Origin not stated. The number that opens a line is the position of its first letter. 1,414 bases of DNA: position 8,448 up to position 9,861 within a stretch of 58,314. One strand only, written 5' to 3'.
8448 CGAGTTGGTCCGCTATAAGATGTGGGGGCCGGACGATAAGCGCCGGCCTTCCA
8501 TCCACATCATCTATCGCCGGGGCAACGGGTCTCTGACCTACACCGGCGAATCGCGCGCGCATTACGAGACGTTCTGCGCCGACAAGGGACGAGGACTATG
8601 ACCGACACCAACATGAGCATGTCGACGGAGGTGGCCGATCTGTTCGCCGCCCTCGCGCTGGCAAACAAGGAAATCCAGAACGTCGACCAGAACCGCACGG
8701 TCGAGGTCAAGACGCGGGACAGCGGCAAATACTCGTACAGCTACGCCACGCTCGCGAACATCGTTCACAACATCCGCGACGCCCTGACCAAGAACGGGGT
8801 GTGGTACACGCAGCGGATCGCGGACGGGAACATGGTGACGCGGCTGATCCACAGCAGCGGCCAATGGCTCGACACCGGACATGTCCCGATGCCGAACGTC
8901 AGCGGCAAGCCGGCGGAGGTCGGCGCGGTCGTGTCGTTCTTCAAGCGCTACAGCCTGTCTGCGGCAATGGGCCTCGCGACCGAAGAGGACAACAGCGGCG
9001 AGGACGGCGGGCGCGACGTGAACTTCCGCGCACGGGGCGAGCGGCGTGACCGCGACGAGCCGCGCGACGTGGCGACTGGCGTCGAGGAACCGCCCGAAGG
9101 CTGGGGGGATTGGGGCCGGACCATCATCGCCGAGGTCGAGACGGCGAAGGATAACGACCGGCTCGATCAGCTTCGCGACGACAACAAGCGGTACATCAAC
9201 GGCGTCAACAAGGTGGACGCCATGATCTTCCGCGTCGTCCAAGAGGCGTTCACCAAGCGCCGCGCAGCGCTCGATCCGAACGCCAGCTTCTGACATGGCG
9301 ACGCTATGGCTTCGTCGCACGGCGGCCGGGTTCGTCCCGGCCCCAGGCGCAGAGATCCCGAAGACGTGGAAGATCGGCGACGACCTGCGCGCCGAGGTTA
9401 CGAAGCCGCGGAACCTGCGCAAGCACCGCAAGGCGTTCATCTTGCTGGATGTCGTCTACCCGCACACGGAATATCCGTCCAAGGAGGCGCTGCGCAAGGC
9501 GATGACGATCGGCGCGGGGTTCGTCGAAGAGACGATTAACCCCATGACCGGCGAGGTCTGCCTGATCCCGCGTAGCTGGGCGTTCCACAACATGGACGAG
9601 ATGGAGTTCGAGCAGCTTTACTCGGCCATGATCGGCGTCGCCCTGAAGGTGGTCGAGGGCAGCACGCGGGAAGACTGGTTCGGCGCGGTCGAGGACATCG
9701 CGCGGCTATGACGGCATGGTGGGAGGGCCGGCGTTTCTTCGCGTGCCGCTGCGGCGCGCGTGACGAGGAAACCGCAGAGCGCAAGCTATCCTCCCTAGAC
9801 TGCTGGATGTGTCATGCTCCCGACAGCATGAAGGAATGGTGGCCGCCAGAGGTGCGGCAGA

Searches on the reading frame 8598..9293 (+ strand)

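Call 104: search_protein_families(library=pfam, proteins=[window:8598-9293:+], max_evalue=0.001)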
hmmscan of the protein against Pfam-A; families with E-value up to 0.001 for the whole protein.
window:8598-9293:+ (231 aa): 1 family
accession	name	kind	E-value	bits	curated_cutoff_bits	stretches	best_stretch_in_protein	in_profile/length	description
PF04404.17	ERF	-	5.4e-14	52.9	25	1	20-132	6-124/153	ERF superfamily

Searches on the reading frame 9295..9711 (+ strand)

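Call 104: search_protein_families(library=pfam, proteins=[window:9295-9711:+], max_evalue=0.001)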
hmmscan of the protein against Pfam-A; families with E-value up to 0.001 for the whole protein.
window:9295-9711:+ (138 aa): 1 family
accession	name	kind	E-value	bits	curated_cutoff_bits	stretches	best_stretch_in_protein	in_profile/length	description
PF07105.16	DUF1367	-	1e-12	48.6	25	1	62-116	120-173/198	Protein of unknown function (DUF1367)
